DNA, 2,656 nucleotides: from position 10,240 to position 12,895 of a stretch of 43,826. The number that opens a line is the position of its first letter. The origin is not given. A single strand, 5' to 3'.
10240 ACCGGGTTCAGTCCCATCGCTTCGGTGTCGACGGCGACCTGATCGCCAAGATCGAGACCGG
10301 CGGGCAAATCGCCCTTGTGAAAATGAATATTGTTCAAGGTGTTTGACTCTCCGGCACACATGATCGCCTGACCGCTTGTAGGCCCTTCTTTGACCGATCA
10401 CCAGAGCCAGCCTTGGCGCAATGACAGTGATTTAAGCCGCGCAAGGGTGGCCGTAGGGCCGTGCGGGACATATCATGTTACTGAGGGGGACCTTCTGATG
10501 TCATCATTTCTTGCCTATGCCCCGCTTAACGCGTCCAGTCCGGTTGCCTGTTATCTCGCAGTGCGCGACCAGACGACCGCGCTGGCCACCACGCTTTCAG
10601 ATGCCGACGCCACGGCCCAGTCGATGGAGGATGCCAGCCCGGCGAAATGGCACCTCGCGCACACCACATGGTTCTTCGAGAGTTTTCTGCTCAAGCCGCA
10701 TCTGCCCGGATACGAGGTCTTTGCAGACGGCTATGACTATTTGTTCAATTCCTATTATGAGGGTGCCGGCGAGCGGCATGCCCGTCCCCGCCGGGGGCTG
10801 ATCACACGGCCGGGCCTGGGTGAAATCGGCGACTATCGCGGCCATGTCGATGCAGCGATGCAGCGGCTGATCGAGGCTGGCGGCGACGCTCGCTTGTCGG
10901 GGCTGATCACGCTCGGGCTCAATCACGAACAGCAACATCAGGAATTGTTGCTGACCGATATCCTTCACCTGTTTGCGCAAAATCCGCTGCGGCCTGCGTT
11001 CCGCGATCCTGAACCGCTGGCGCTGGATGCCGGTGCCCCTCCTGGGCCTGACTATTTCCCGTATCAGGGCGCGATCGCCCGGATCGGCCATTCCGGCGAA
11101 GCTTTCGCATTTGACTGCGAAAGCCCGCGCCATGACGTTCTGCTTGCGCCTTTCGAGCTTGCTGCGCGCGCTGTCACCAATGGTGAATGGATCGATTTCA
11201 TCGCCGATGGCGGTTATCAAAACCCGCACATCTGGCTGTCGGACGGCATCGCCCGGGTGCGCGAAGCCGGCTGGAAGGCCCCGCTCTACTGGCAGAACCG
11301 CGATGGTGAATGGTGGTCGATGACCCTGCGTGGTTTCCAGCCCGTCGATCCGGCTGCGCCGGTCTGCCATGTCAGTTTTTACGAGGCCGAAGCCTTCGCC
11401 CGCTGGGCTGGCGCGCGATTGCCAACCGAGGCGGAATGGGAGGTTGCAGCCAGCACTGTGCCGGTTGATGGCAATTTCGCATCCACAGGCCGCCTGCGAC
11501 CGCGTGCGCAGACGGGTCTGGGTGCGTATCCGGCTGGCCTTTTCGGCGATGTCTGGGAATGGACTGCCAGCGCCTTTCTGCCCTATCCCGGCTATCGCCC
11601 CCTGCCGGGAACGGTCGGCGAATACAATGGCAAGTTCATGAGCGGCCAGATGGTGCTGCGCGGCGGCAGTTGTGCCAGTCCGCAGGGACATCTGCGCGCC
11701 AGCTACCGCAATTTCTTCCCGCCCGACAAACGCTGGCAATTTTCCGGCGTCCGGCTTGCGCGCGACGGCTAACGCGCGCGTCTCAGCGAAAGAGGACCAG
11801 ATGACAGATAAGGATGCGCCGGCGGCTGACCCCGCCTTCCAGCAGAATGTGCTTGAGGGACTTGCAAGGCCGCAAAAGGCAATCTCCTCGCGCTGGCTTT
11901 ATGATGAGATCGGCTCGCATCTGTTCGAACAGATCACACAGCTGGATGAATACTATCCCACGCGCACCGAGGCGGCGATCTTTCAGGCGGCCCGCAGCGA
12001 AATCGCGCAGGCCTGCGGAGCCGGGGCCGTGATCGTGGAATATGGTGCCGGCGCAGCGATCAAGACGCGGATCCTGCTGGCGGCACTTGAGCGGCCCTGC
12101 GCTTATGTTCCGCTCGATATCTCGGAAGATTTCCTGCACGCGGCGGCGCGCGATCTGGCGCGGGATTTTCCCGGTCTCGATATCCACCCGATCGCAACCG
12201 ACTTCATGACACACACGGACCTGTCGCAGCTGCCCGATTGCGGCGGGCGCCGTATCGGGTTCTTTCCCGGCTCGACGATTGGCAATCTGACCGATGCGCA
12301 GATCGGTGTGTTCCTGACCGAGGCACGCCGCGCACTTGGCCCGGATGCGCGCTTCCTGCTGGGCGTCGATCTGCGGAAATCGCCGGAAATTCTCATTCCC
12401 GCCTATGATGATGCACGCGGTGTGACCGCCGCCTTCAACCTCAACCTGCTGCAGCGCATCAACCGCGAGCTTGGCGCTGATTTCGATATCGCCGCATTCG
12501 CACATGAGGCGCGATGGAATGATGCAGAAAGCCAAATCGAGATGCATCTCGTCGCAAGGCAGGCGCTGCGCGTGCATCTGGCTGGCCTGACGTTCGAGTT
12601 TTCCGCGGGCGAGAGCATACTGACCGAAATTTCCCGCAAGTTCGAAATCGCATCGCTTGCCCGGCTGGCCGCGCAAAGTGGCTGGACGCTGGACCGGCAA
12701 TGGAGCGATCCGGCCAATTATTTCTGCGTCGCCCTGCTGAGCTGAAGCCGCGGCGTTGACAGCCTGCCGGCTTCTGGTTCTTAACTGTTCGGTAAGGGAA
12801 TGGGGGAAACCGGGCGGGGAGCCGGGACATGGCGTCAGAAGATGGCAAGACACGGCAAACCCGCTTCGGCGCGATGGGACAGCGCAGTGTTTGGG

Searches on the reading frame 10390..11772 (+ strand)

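Call 7: search_protein_families(library=pfam, proteins=[window:10390-11772:+], max_evalue=0.001)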
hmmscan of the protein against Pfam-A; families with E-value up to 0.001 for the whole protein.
window:10390-11772:+ (460 aa): 2 families
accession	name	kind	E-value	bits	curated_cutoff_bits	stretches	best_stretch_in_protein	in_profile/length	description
PF03781.23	FGE-sulfatase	-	2.2e-35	123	23.3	1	233-458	16-255/255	Sulfatase-modifying factor enzyme 1-like domain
PF12867.12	DinB_2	-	1.4e-10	42.1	24.8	1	57-176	4-102/128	DinB superfamily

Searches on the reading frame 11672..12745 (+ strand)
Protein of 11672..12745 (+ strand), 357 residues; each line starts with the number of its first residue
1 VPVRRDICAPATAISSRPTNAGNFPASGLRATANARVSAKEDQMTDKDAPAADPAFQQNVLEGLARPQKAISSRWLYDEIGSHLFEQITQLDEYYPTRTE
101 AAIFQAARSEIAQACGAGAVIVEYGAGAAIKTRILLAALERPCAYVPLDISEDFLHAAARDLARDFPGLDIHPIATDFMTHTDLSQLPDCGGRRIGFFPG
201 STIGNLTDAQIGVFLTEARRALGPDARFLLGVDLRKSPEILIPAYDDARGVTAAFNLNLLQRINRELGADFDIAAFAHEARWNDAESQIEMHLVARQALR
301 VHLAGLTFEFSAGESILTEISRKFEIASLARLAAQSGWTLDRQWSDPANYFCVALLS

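Call 7: search_protein_families(library=pfam, proteins=[window:11672-12745:+], max_evalue=0.001)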
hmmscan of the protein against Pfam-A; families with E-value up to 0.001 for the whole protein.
window:11672-12745:+ (357 aa): 1 family
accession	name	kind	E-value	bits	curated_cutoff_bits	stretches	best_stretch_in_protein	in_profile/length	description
PF10017.15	Methyltransf_33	-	5.9e-110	367.5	23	1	56-356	1-302/304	Histidine-specific methyltransferase, SAM-dependent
